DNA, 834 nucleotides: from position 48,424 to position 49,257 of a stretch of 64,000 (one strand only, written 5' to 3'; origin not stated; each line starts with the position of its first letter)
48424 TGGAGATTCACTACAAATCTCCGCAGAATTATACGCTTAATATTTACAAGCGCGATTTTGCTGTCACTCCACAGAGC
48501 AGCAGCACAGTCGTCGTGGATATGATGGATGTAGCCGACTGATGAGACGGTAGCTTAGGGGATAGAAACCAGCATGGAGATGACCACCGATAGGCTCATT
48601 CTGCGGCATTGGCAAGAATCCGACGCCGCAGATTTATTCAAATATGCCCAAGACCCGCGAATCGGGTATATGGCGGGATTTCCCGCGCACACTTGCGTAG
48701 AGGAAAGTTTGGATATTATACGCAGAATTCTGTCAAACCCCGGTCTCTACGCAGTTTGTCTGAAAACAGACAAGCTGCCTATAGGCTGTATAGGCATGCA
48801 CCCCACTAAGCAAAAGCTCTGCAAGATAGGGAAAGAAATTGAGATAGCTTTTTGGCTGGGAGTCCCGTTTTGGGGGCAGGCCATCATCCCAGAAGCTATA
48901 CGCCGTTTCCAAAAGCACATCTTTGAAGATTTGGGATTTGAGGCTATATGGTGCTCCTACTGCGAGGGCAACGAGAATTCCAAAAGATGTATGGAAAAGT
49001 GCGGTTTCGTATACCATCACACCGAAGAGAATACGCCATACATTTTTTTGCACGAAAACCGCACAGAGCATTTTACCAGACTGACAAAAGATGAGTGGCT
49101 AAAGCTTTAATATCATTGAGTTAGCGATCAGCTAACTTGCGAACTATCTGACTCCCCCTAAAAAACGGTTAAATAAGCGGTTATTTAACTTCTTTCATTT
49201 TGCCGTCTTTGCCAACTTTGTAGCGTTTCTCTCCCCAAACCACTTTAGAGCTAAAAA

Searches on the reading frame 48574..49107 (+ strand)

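Call 84: search_protein_families(library=pfam, proteins=[window:48574-49107:+], max_evalue=0.0001)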
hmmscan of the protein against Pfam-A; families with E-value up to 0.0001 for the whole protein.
window:48574-49107:+ (178 aa): 2 families
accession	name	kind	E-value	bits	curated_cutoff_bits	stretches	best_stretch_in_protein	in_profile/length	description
PF13302.13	Acetyltransf_3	-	3.9e-27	96.1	25.4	1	7-146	1-138/138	Acetyltransferase (GNAT) domain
PF00583.31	Acetyltransf_1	-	1.7e-05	25.5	20.7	1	51-145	27-116/116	Acetyltransferase (GNAT) family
